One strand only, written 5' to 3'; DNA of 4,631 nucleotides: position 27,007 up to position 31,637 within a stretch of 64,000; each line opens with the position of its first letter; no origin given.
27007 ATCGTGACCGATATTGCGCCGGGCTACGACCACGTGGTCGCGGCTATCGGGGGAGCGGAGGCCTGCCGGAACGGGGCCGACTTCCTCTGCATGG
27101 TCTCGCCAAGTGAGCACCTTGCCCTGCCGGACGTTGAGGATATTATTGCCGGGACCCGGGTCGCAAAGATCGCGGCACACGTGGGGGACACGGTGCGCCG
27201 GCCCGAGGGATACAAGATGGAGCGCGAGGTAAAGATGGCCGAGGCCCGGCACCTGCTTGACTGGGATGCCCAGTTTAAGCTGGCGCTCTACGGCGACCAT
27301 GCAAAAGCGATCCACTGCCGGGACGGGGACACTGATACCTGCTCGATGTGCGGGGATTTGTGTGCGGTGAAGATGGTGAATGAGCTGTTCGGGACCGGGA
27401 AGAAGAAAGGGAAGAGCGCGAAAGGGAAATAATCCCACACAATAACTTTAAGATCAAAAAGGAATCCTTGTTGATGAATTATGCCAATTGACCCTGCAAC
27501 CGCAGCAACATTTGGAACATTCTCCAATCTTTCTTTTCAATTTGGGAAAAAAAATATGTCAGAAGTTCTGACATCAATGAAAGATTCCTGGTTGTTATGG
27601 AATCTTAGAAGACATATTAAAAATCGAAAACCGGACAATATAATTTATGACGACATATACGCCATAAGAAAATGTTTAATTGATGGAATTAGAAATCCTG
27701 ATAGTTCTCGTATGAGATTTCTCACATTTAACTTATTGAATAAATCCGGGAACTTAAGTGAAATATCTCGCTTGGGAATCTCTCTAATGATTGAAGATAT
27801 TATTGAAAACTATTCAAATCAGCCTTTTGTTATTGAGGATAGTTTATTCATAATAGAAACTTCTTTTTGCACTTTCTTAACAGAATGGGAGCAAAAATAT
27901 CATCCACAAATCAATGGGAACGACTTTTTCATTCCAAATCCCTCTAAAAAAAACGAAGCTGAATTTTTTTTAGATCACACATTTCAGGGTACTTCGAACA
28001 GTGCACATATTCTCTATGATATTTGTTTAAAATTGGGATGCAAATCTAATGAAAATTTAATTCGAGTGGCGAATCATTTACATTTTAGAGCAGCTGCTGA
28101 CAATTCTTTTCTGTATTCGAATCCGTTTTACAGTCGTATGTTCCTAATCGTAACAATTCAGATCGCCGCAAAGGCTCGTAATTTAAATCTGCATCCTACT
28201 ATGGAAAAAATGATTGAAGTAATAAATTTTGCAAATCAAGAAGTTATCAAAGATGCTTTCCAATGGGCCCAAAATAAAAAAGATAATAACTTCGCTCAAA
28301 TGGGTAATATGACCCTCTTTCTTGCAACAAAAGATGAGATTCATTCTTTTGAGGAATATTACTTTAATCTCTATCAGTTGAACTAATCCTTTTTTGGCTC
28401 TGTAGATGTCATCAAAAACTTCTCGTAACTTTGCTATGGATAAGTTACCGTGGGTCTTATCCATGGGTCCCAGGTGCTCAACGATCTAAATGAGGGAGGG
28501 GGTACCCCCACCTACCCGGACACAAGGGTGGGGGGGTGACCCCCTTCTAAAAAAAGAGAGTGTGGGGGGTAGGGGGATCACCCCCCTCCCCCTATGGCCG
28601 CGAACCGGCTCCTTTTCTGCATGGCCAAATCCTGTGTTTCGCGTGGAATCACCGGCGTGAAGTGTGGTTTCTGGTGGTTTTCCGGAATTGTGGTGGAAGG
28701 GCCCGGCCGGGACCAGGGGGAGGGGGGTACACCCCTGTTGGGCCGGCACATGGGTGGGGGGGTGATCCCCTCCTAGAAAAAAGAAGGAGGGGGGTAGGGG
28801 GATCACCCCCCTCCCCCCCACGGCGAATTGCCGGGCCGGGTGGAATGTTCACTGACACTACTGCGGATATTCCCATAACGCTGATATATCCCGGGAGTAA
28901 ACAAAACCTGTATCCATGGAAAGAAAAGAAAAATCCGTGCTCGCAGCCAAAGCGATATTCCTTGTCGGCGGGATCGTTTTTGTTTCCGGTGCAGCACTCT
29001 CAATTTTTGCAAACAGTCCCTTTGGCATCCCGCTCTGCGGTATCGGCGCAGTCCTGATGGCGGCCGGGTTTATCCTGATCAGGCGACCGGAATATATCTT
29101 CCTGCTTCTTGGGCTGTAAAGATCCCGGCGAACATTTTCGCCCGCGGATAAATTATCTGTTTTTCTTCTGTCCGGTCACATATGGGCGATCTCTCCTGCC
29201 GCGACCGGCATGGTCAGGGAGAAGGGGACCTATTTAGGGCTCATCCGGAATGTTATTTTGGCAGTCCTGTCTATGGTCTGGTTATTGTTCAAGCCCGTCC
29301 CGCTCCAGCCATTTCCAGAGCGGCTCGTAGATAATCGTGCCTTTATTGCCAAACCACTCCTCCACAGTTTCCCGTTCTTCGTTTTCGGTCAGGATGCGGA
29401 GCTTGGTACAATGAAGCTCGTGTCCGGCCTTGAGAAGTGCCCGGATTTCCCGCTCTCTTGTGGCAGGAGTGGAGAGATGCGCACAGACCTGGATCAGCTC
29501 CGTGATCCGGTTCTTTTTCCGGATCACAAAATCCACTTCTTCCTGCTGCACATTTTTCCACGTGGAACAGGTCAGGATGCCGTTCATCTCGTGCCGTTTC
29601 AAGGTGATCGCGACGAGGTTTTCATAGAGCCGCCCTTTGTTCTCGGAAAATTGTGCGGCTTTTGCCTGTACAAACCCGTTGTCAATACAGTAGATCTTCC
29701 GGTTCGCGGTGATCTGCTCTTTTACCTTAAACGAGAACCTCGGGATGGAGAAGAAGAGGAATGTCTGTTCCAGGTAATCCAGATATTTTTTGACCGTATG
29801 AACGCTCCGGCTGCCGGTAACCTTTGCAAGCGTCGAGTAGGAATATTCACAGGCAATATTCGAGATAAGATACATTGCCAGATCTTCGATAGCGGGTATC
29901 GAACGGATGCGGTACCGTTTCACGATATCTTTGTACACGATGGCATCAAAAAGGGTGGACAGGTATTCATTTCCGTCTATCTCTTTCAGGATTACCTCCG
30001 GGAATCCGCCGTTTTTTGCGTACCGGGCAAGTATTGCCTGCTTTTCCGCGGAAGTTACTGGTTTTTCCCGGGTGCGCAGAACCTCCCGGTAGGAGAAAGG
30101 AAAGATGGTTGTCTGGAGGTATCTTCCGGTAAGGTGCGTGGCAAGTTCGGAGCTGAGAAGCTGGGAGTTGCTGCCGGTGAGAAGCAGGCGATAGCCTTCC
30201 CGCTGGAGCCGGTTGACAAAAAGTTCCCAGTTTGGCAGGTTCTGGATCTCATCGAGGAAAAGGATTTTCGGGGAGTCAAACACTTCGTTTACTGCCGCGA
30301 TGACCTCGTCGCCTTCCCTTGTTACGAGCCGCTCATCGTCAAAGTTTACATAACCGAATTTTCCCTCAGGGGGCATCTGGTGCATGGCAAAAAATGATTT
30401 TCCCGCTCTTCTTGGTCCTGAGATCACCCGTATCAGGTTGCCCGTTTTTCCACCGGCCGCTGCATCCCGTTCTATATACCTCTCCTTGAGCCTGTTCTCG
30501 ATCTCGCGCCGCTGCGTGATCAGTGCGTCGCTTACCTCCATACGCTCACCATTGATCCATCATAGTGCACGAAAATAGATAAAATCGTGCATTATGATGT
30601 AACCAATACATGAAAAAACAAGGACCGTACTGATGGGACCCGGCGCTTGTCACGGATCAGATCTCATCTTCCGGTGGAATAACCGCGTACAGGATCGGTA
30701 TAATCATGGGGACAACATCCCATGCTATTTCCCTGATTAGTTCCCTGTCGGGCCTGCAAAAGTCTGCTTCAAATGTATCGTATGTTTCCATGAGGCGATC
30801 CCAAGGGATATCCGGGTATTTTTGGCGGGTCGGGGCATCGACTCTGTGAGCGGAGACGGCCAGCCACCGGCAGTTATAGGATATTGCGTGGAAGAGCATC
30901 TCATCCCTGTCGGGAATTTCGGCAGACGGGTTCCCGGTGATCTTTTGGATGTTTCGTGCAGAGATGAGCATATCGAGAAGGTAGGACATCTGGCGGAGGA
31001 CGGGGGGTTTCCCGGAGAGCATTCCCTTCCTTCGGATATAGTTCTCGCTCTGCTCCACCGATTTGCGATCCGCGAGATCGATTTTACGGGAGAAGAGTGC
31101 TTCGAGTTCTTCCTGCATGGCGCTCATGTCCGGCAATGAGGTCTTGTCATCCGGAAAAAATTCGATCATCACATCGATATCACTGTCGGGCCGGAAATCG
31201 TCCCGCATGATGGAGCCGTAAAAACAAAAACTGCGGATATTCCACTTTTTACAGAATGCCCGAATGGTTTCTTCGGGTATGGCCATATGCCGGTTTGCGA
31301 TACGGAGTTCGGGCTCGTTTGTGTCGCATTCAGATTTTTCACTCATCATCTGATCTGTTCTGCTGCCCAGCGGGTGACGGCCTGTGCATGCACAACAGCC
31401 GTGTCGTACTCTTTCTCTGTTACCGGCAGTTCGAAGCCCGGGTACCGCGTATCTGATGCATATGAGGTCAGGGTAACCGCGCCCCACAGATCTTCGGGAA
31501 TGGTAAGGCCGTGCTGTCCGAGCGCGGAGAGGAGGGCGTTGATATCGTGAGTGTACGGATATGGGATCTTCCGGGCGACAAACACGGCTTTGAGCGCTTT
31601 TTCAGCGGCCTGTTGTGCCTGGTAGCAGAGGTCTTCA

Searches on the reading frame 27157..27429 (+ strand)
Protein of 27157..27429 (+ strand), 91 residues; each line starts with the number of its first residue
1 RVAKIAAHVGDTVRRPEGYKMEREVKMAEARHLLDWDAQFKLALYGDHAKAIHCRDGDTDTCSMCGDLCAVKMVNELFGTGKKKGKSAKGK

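Call 47: find_related_loci(query=window:27157-27429:+, collection=metagenome_contigs, flank=6000)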
Query seq(91 aa) (91 aa) in metagenome_contigs; peptide patterns used: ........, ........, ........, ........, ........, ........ (x = any residue, [..] = any of these).
600 stretches matched a pattern (row limit reached: there are more); 433 encode a relative of the query (tblastn E <= 1e-3); the best 80 are kept; 80 distinct loci.
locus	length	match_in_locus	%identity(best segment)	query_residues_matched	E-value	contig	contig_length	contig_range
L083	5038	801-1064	89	1-88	3e-51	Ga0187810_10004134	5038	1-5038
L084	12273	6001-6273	85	1-91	9e-50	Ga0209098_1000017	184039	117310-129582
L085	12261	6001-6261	89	1-87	4e-49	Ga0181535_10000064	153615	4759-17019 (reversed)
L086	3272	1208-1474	84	1-89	4e-48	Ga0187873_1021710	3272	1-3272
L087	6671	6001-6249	88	1-83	5e-48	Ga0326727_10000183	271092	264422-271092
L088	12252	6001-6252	86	1-84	3e-47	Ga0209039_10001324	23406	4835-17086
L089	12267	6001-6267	82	1-89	5e-47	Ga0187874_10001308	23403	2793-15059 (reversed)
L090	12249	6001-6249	84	1-83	9e-47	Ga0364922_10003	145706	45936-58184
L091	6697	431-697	81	1-89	8e-47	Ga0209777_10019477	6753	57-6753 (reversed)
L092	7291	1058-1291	94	1-78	7e-47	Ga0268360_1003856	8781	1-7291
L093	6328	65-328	82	1-89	5e-47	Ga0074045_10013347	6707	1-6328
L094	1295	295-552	82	1-91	1e-48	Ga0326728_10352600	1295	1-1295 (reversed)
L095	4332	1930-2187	85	1-86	7e-47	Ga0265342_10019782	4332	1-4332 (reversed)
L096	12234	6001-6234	92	1-78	1e-46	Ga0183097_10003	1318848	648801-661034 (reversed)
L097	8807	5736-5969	92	1-78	3e-46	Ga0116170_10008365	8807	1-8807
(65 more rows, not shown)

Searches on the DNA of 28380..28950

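Call 43: search_rna_families(source=window, start=28380, end=28950, threshold=evalue, max_evalue=10)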
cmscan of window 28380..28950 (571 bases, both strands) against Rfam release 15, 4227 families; matches with E-value up to 10: 52.
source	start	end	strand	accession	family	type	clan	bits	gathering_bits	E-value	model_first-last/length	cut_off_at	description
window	28788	28820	-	RF03964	mir-H1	Gene; miRNA;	-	24.7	97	0.1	1-85/85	no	mir-H1 microRNA precursor family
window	28788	28820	+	RF03964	mir-H1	Gene; miRNA;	-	24.3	97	0.12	1-85/85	no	mir-H1 microRNA precursor family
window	28523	28595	+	RF00879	mir-615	Gene; miRNA;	-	23.7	90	0.17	1-85/85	no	mir-615 microRNA precursor family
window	28714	28820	-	RF00879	mir-615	Gene; miRNA;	-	23.6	90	0.18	1-85/85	no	mir-615 microRNA precursor family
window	28779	28820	-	RF03778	mir-483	Gene; miRNA;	-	23.3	60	0.071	1-75/75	no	mir-483 microRNA precursor family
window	28752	28816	+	RF03880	mir-1684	Gene; miRNA;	-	22.7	60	0.049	1-87/87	no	mir-1684 microRNA precursor family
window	28749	28818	+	RF00879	mir-615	Gene; miRNA;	-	22.5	90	0.32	1-85/85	no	mir-615 microRNA precursor family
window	28775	28824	-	RF01918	mir-1249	Gene; miRNA;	-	21.7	83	0.058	1-75/75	no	mir-1249 microRNA precursor family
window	28751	28817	+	RF03629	mir-641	Gene; miRNA;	-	21.4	100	0.17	1-98/98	no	mir-641 microRNA precursor family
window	28526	28588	+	RF03563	mir-BART16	Gene; miRNA;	-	21.2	100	0.17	22-67/87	no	mir-BART16 microRNA precursor family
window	28516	28608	+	RF00959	mir-612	Gene; miRNA;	-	20.8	100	0.3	1-86/86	no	mir-612 microRNA precursor family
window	28524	28594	-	RF00879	mir-615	Gene; miRNA;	-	20.3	90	0.98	1-85/85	no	mir-615 microRNA precursor family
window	28524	28585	+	RF01686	Acido-1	Gene; sRNA;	-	20.1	50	0.17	1-64/64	no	Acido-1 RNA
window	28750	28820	+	RF03924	mir-1228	Gene; miRNA;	-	19.5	88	1.4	1-73/73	no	mir-1228 microRNA precursor family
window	28434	28468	+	RF04072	mir-7386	Gene; miRNA;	-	19.4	44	0.5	1-59/59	no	mir-7386 microRNA precursor family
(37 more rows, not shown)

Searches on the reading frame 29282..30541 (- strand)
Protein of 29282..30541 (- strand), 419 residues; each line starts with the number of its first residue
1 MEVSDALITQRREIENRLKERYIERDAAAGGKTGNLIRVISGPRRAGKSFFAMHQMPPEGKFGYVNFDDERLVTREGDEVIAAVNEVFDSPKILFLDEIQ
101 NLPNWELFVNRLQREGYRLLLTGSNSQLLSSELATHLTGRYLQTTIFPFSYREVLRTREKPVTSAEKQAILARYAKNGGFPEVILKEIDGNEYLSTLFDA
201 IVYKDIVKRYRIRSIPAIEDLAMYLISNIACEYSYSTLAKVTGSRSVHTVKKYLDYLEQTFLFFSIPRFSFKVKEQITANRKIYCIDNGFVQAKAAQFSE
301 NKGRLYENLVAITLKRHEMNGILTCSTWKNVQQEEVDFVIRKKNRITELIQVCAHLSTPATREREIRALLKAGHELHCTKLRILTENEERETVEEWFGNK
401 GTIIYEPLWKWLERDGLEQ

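Call 23: search_protein_families(library=pfam, proteins=[window:29282-30541:-])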
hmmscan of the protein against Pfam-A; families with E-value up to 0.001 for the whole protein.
window:29282-30541:- (419 aa): 2 families
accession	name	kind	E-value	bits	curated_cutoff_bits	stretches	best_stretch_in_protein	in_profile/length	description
PF13173.12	AAA_14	-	5.2e-31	107.8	27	1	37-155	4-129/129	AAA domain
PF13635.12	DUF4143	-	7.2e-24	84.8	28.1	1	204-353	2-158/160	Domain of unknown function (DUF4143)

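Call 73: find_encoding_contigs(protein=window:29282-30541:-, flank=10000, max_places=6)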
Protein window:29282-30541:- (419 aa): 2 contigs read that carry it; 2 places shown.
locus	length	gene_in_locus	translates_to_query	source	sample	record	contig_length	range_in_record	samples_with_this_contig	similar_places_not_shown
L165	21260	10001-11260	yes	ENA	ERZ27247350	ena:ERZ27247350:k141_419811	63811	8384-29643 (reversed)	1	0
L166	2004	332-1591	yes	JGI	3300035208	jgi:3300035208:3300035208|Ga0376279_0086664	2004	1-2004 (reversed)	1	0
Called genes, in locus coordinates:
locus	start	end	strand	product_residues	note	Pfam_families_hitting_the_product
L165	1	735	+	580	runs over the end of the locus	PF13522:GATase_6, PF13537:GATase_7, PF01380:SIS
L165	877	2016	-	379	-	PF00155:Aminotran_1_2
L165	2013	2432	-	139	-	PF00885:DMRL_synthase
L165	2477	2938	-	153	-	PF00885:DMRL_synthase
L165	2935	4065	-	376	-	PF00266:Aminotran_5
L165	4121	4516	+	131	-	PF00731:AIRC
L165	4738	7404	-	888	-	-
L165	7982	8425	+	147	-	PF03168:LEA_2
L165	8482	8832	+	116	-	PF01909:NTP_transf_2, PF18765:Polbeta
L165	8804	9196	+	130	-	PF05168:HEPN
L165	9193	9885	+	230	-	PF01909:NTP_transf_2, PF18765:Polbeta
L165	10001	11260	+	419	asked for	PF13173:AAA_14, PF13635:DUF4143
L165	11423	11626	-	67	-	-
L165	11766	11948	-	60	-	-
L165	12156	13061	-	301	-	-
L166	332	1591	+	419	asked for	PF13173:AAA_14, PF13635:DUF4143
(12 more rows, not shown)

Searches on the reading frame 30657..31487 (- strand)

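Call 23: search_protein_families(library=pfam, proteins=[window:30657-31487:-])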
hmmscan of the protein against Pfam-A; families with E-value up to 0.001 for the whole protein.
window:30657-31487:- (276 aa): 2 families
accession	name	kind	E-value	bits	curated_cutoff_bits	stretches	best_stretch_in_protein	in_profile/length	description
PF01909.29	NTP_transf_2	-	1.3e-09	38.7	21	1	73-148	3-81/93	Nucleotidyltransferase domain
PF18765.7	Polbeta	-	7.4e-08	32.9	26.9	1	73-143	1-71/93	Polymerase beta, Nucleotidyltransferase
